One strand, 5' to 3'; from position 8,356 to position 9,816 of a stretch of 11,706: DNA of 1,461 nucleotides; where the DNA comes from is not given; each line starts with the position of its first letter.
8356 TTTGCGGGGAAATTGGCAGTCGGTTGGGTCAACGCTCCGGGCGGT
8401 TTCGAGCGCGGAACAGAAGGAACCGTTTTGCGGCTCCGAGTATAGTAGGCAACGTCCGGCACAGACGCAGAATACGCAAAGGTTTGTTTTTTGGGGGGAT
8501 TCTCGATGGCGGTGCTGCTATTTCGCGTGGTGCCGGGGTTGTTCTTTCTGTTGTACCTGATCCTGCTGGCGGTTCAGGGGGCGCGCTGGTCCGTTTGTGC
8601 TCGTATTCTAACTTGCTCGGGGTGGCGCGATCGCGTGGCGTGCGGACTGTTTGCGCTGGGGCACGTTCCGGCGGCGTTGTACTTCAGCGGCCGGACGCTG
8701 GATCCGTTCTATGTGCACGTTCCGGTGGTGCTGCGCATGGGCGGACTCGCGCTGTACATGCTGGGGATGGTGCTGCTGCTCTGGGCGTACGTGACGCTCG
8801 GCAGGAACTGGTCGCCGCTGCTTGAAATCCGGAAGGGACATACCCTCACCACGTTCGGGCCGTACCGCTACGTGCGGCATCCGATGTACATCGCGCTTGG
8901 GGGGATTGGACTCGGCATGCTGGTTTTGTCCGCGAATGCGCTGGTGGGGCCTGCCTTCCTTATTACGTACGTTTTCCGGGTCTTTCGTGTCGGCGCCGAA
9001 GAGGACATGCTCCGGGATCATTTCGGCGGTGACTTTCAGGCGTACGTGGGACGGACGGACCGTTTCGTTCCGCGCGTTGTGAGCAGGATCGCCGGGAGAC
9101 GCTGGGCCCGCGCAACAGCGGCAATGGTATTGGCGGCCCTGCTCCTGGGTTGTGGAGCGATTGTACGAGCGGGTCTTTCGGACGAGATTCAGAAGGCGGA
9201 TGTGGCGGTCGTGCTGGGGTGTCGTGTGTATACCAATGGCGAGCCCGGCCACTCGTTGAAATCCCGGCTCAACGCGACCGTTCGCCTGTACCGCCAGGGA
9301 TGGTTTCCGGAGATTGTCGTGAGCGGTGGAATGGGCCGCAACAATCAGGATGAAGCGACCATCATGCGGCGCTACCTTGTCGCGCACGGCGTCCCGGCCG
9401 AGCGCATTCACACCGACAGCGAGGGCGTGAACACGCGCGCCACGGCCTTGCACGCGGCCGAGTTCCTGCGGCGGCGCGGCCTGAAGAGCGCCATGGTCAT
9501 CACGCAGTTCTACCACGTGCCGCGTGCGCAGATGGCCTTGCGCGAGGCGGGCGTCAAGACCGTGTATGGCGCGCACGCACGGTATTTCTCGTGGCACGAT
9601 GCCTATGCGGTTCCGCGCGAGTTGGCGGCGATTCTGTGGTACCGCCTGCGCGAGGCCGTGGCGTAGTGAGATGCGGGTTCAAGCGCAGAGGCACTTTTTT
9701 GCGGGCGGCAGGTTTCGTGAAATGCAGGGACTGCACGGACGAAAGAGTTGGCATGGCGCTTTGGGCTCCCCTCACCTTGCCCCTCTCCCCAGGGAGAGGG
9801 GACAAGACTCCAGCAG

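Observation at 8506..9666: Unusual ICMT-like methyltransferase fused to a DUF218 (SanA/ElyC/YdcF) domain, divergent from the NfeD-flotillin operon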

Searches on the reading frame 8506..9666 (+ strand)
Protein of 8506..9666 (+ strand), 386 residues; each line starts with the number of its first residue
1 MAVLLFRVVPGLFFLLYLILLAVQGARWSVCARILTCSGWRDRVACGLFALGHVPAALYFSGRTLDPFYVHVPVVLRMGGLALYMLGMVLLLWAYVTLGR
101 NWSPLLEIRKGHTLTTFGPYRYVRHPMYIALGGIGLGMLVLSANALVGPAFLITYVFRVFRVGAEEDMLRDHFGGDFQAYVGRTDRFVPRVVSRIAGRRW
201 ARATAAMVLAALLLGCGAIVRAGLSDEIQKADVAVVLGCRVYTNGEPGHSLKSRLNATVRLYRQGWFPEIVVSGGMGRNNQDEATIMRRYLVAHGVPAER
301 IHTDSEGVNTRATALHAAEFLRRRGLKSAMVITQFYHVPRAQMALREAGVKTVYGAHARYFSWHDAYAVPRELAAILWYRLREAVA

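Call 5: search_protein_families(library=pfam, proteins=[window:8506-9666:+], max_evalue=0.01)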
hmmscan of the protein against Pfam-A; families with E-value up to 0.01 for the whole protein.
window:8506-9666:+ (386 aa): 3 families
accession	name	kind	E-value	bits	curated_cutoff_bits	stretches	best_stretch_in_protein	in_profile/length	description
PF02698.23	DUF218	-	4e-27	95.2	27.6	1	232-362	1-113/133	DUF218 domain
PF04140.19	ICMT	-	8.4e-15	55.4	24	1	81-169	2-93/95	Isoprenylcysteine carboxyl methyltransferase (ICMT) family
PF04191.18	PEMT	-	9.3e-11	42.5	25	1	78-174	4-103/105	Phospholipid methyltransferase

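Call 6: search_protein_families(library=ncbifam, proteins=[window:8506-9666:+], max_evalue=0.01)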
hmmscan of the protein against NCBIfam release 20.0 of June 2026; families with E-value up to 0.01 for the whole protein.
window:8506-9666:+ (386 aa): 4 families
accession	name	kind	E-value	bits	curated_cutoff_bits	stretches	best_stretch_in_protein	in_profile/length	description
NF040696.1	isopcys_mtase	equivalog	5.2e-31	108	160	1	47-191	46-190/190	protein-S-isoprenylcysteine O-methyltransferase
NF008092.0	PRK10834.1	equivalog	1.2e-07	31.2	363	1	227-351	41-163/239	outer membrane permeability protein SanA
NF007794.0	PRK10494.1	equivalog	2.7e-05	23.8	205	1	253-353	107-205/259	envelope biogenesis factor ElyC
TIGR04571.1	LmtA_Leptospira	exception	7.9e-05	22.5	325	1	117-191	91-166/252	lipid A Kdo2 1-phosphate O-methyltransferase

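Call 7: find_homologous_proteins(query=window:8506-9663:+, max_evalue=0.00001)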
Query window:8506-9663:+ (386 aa): 15 proteins with E <= 0.00001 among 8000 candidates.
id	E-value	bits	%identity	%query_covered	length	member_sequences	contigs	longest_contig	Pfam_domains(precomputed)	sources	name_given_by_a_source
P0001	1.8e-255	865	100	100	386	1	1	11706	PF04140.20,PF04191.19,PF02698.24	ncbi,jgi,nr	ncbi:MAG: ElyC/SanA/YdcF family protein [FCB group bacterium]|jgi:protein-S-isoprenylcysteine O-meth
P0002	1.1e-207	708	84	99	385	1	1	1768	PF04140.20,PF04191.19,PF02698.24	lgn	-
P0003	8.4e-124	432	53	99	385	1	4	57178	PF04191.19,PF02698.24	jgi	jgi:protein-S-isoprenylcysteine O-methyltransferase Ste14/vancomycin permeability regulator SanA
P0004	9.7e-50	188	52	44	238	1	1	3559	PF02698.24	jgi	jgi:vancomycin permeability regulator SanA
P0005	2.2e-48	183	53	41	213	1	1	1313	PF02698.24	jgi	jgi:uncharacterized SAM-binding protein YcdF (DUF218 family)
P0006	1.2e-21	95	35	44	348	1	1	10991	PF02698.24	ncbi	-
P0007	3.2e-19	87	38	41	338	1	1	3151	PF02698.24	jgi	jgi:vancomycin permeability regulator SanA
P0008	5.3e-14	70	31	51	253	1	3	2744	PF02698.24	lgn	-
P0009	1.7e-13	69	35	33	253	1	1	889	PF02698.24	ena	-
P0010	6.7e-12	63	33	44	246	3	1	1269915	PF02698.24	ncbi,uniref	ncbi:vancomycin high temperature exclusion protein [Streptomyces sp. NPDC088706]|uniref:SanA/YdcF fa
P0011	2.5e-10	58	29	46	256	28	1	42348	PF02698.24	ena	-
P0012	1.9e-8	52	34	44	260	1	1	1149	PF02698.24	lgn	-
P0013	7.5e-7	47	32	38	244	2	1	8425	PF02698.24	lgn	-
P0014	1.1e-6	46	38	30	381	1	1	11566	PF02985.29,PF02698.24,PF13646.13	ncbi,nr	ncbi:MAG TPA: YdcF family protein, partial [Polyangiaceae bacterium]|nr:YdcF family protein [Polyang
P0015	3.7e-6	44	35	31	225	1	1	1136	PF04140.20,PF04191.19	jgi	jgi:protein-S-isoprenylcysteine O-methyltransferase Ste14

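Call 10: find_encoding_contigs(protein=P0003, flank=10000, max_places=6)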
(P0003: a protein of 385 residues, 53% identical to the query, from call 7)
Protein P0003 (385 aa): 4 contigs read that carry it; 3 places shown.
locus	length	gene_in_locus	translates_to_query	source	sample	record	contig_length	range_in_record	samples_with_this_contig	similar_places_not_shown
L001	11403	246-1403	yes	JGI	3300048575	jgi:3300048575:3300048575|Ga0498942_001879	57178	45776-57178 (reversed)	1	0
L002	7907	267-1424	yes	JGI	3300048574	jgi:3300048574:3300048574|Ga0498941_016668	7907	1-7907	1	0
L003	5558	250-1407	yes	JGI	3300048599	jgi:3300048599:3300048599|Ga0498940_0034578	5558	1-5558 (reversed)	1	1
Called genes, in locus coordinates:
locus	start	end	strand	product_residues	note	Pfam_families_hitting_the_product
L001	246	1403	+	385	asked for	PF04191:PEMT (weak), PF02698:DUF218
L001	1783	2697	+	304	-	PF07963:N_methyl, PF07596:SBP_bac_10 (weak)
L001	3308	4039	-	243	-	PF00440:TetR_N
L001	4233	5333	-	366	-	PF01408:GFO_IDH_MocA, PF03447:NAD_binding_3 (weak), PF02894:GFO_IDH_MocA_C, PF22725:GFO_IDH_MocA_C3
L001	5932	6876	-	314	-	PF00753:Lactamase_B, PF12706:Lactamase_B_2 (weak), PF19583:ODP (weak)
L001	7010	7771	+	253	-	PF01553:Acyltransferase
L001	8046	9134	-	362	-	PF01208:URO-D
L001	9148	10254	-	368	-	PF22244:GCE_fung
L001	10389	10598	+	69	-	PF15919:HicB_lk_antitox (weak), PF21748:UPF0150 (weak)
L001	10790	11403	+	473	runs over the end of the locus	PF01408:GFO_IDH_MocA, PF19051:GFO_IDH_MocA_C2, PF02894:GFO_IDH_MocA_C (weak), PF22725:GFO_IDH_MocA_C3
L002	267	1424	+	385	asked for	PF04191:PEMT (weak), PF02698:DUF218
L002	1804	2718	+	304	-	PF07963:N_methyl, PF07596:SBP_bac_10 (weak)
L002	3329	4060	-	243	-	PF00440:TetR_N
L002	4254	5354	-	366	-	PF01408:GFO_IDH_MocA, PF03447:NAD_binding_3 (weak), PF02894:GFO_IDH_MocA_C, PF22725:GFO_IDH_MocA_C3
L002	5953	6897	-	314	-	PF00753:Lactamase_B, PF12706:Lactamase_B_2 (weak), PF19583:ODP (weak)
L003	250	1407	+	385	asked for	PF04191:PEMT (weak), PF02698:DUF218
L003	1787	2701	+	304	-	PF07963:N_methyl, PF07596:SBP_bac_10 (weak)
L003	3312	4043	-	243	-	PF00440:TetR_N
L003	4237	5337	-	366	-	PF01408:GFO_IDH_MocA, PF03447:NAD_binding_3 (weak), PF02894:GFO_IDH_MocA_C, PF22725:GFO_IDH_MocA_C3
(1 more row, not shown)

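Call 11: find_encoding_contigs(protein=P0002, flank=5000, max_places=4)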
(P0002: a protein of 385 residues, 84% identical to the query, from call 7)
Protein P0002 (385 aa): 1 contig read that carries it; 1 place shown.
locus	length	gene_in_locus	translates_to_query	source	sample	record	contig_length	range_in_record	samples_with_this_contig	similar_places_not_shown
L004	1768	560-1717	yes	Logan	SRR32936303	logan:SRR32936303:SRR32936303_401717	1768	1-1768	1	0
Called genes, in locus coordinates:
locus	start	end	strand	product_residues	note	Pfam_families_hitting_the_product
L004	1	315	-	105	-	?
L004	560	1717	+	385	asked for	PF04140:ICMT, PF04191:PEMT, PF02698:DUF218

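Call 17: search_protein_representatives(alignment_id=A1)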
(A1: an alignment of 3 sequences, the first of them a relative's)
Query: 3 sequences, 385 profile positions. Proteins with E-value up to 0.001 (for the whole library): 37346; up to 1e-10: 6543; up to 1e-30: 212. The best 150 are listed.
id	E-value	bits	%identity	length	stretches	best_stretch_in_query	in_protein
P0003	3.6e-219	743.9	-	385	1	1-384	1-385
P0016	4.7e-58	213.5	-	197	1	206-382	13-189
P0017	1.4e-54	202.1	-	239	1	193-382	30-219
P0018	8.9e-51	189.6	-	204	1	202-381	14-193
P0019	5.0e-50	187.1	-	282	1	209-382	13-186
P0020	5.5e-50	187.0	-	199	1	209-381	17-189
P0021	6.3e-49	183.5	-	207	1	204-383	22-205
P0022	6.3e-49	183.5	-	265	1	209-381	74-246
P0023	1.0e-47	179.5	-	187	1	205-381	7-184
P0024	1.1e-47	179.5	-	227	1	212-379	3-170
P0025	4.6e-47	177.3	-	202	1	198-383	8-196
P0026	6.0e-47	177.0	-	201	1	197-383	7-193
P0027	2.5e-46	174.9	-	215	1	197-381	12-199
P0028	2.9e-46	174.7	-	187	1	208-382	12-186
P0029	4.5e-46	174.1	-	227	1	200-382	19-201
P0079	6.9e-40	153.7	-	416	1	218-383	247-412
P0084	1.0e-39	153.1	-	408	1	207-381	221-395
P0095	1.4e-38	149.4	-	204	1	5-191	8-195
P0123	1.3e-36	142.9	-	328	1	205-383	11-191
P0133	3.4e-36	141.6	-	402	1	182-382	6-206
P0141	7.5e-36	140.4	-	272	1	46-190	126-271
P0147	1.9e-35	139.1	-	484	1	215-383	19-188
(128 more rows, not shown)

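Call 19: search_protein_families(library=pfam, proteins=[P0079, P0084, P0133, P0147, P0141, P0006, P0007, P0123, P0016, P0095], max_evalue=0.01)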
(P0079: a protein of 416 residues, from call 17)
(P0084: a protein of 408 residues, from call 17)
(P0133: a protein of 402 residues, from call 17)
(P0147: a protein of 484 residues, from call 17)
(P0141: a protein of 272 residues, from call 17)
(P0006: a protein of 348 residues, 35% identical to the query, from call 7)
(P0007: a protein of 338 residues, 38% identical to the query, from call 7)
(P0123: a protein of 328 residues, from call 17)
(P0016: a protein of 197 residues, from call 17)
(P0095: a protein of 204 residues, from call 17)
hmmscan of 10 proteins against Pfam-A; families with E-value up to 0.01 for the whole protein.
P0079 (416 aa): 1 family
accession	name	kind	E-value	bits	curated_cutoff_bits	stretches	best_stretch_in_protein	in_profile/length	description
PF02698.23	DUF218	-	4.2e-27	95.1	27.6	1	261-382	1-105/133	DUF218 domain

P0084 (408 aa): 2 families
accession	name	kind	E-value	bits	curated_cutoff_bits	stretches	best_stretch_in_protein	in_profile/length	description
PF03802.19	CitX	-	1e-50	172.1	25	1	7-169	1-163/165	Apo-citrate lyase phosphoribosyl-dephospho-CoA transferase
PF02698.23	DUF218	-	6.7e-25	88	27.6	1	246-382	1-119/133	DUF218 domain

P0133 (402 aa): 1 family
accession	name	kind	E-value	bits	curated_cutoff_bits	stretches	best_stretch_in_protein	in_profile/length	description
PF02698.23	DUF218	-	1.9e-19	70.4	27.6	1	56-178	1-106/133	DUF218 domain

P0147 (484 aa): 1 family
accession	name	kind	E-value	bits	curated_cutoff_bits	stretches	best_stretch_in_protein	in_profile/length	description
PF02698.23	DUF218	-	4.8e-25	88.5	27.6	1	36-169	1-116/133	DUF218 domain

P0141 (272 aa): 4 families
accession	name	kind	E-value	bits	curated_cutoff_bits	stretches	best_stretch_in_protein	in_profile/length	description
PF04140.19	ICMT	-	5.2e-14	52.9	24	1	164-250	5-93/95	Isoprenylcysteine carboxyl methyltransferase (ICMT) family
PF04191.18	PEMT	-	1.2e-11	45.4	25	1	157-256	3-104/105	Phospholipid methyltransferase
PF01222.22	ERG4_ERG24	-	0.0016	17.8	27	1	185-264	342-422/432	Ergosterol biosynthesis ERG4/ERG24 family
PF06966.17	DUF1295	-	0.0017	18.3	20.4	1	187-265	148-235/235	Protein of unknown function (DUF1295)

P0006 (348 aa): 1 family
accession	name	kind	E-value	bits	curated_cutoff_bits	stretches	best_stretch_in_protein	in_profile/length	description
PF02698.23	DUF218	-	6.2e-25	88.1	27.6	1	185-321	1-110/133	DUF218 domain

P0007 (338 aa): 1 family
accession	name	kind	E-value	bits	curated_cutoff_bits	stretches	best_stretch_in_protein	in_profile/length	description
PF02698.23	DUF218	-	2.1e-23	83.1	27.6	1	179-310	1-110/133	DUF218 domain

P0123 (328 aa): 1 family
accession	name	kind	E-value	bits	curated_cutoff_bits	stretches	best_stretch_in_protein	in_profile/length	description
PF02698.23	DUF218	-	1.6e-26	93.3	27.6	1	38-174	1-118/133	DUF218 domain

P0016 (197 aa): 1 family
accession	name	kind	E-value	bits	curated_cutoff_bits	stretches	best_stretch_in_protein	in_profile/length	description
PF02698.23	DUF218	-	2.8e-23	82.7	27.6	1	39-174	1-110/133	DUF218 domain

P0095 (204 aa): 4 families
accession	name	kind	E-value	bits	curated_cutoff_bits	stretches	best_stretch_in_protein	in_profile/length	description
PF04140.19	ICMT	-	1.8e-17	63.9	24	1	88-174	6-94/95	Isoprenylcysteine carboxyl methyltransferase (ICMT) family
PF04191.18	PEMT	-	2.3e-14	54.2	25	1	80-179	3-104/105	Phospholipid methyltransferase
PF06966.17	DUF1295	-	0.00056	19.9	20.4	1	78-188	119-235/235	Protein of unknown function (DUF1295)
PF01222.22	ERG4_ERG24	-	0.0045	16.3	27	1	109-187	343-422/432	Ergosterol biosynthesis ERG4/ERG24 family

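Call 22: find_related_loci(query=A1, collection=genome_contigs, flank=10000)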
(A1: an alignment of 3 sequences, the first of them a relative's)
Query A1 (386 aa) in genome_contigs; peptide patterns used: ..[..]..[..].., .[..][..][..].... (x = any residue, [..] = any of these).
66 stretches matched a pattern; 26 encode a relative of the query (tblastn E <= 1e-3); 26 distinct loci.
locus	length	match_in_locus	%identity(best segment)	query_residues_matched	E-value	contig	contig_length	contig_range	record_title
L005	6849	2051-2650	44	182-381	5e-49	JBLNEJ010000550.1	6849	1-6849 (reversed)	MAG: Clostridia bacterium isolate MAG76 PRJNA889980_bin15_renamed_549, whole genome shotgun sequence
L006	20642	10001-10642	40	174-383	5e-47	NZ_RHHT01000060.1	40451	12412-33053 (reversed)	Brevibacillus panacihumi strain JCM 15085 contig_60, whole genome shotgun sequence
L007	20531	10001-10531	45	207-383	3e-47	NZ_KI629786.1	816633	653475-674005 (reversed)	Brevibacillus panacihumi W25 Scaffold3, whole genome shotgun sequence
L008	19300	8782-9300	46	207-379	1e-46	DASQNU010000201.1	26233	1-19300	MAG TPA_asm: Candidatus Bathyarchaeia archaeon isolate SMAG_U10784 k141_147348, whole genome shotgun sequence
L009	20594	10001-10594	42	193-381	2e-45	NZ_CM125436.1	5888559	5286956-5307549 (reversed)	Brevibacillus fluminis strain SLAM_AEPS10 chromosome, whole genome shotgun sequence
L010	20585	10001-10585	41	198-386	4e-45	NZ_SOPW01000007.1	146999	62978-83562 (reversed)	Filobacillus milosensis strain JCM 12288 NODE_7_length_146999_cov_151.787633, whole genome shotgun sequence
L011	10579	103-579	45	223-381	6e-45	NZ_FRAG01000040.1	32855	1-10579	Paramaledivibacter caminithermalis DSM 15212, whole genome shotgun sequence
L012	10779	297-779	49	223-383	2e-44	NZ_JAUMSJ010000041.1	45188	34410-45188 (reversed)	Brevibacillus borstelensis strain RC 41, whole genome shotgun sequence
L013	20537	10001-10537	44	205-383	6e-44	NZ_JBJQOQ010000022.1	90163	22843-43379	Brevibacillus sp. B_LB10_24 Scaffold22, whole genome shotgun sequence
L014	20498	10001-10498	43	219-384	1e-42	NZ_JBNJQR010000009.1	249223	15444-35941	Brevibacillus ginsengisoli strain KCTC 13938 NODE_9_length_249223_cov_52.135840, whole genome shotgun sequence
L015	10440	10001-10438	47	223-368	8e-43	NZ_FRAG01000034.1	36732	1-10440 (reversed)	Paramaledivibacter caminithermalis DSM 15212, whole genome shotgun sequence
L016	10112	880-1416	44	205-383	4e-42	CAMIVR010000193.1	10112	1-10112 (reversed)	MAG: uncultured Brevibacillus sp. isolate SRR12377473_bin.19_metawrap_v1.3_MAG genome assembly, contig: SRR12377473_2330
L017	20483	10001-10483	43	219-379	1e-41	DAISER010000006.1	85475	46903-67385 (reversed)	MAG TPA_asm: Bacillota bacterium isolate CTOTU47310 NODE_74_length_85475_cov_3.308932, whole genome shotgun sequence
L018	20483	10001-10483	43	223-383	4e-41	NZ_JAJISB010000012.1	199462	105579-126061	Brevibacillus daliensis strain YIM B02290 contig12, whole genome shotgun sequence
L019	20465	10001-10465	44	219-373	1e-40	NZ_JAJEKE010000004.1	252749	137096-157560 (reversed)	Lutispora saccharofermentans strain m25 4, whole genome shotgun sequence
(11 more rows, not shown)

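Call 32: predict_structure(alignment_id=A1)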
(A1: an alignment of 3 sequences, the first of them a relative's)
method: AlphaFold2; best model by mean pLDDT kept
length: 386 residues; sequences in the alignment: 3
mean_pLDDT: 55.2   pTM: 0.44
mean pLDDT of the five models: 55.2, 53.4, 52.7, 52.6, 46.9
residues with pLDDT >= 90: 5; 70-90: 76; 50-70: 133; < 50: 172
segments of 3 or more residues with pLDDT < 50: 1-18, 20-76, 98-105, 111-118, 120-122, 141-147, 187-196, 200-227, 358-386
pLDDT, mean of each block of 10 residues (from residue 1): 35 48 41 40 46 47 37 47 58 52 48 43 55 58 47 55 55 59 51 45 47 42 48 73 68 77 79 74 84 90 71 72 76 59 64 53 33 36 33
secondary structure, 60 per line:
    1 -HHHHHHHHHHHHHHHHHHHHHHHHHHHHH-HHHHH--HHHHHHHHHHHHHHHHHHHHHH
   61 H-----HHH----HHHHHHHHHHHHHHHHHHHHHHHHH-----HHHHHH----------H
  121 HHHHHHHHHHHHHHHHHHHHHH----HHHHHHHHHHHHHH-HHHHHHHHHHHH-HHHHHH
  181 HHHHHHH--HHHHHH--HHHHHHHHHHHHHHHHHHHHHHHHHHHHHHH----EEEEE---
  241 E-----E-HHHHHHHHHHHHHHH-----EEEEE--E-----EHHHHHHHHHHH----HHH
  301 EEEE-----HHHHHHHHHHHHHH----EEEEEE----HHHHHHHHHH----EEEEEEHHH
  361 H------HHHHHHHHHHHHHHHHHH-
elements in order: H2-30 H32-36 H39-61 H74-98 H104-109 H120-142 H147-160 H162-173 H175-187 H190-195 H198-228 E233-237 H249-263 E269-273 H283-293 E301-304 H310-323 E328-333 H338-347 E352-357 H358-361 H368-385

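Call 35: search_solved_structures(query=A1, max_evalue=0.01, show_alignments=3)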
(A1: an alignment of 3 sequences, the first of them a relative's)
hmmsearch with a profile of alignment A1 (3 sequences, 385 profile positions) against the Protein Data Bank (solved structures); distinct sequences matched with E-value up to 0.01: 4.
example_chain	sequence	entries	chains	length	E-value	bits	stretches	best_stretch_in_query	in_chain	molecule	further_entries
4a2n_B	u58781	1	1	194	2.4e-25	92.6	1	10-192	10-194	ISOPRENYLCYSTEINE CARBOXYL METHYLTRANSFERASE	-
5vg9_A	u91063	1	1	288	7.9e-10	41.6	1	76-185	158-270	Protein-S-isoprenylcysteine O-methyltransferase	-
5v7p_A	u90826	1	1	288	1.1e-09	41.1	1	76-185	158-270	Protein-S-isoprenylcysteine O-methyltransferase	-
8xku_G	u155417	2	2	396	1.2e-05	27.9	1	112-189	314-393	AtTam46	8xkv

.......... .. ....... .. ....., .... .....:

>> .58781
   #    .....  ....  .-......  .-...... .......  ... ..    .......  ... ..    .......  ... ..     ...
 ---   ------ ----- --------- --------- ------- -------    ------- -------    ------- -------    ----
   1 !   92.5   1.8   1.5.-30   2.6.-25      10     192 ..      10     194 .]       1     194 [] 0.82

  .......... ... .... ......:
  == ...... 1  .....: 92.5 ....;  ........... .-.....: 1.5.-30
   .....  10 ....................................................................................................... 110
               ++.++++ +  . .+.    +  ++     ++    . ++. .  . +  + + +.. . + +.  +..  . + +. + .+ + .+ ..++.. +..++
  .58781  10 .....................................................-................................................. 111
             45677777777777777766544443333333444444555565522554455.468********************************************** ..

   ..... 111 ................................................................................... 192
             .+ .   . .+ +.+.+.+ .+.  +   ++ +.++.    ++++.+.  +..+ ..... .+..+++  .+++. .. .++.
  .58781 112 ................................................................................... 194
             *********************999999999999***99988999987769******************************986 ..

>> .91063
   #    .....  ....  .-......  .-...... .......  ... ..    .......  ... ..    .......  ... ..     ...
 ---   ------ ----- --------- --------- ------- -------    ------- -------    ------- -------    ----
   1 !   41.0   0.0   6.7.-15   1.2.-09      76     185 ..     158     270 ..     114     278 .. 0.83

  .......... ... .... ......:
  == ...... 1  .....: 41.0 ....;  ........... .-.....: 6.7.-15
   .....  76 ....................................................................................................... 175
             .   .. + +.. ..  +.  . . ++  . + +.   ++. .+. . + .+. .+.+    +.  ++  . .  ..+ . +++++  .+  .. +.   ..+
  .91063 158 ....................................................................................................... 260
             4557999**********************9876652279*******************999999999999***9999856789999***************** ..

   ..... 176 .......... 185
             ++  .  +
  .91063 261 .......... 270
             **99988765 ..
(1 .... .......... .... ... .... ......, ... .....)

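Call 36: find_encoding_contigs(protein=P0095, flank=6000, max_places=5)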
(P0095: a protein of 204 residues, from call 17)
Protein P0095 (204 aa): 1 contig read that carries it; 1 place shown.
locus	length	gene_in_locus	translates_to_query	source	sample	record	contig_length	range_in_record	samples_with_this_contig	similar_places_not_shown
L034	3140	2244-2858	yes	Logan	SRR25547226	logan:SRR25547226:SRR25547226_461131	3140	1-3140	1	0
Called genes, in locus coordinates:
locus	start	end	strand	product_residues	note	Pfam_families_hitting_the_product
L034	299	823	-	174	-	PF07681:DoxX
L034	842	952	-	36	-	-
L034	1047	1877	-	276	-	PF00857:Isochorismatase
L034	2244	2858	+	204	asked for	PF04140:ICMT, PF04191:PEMT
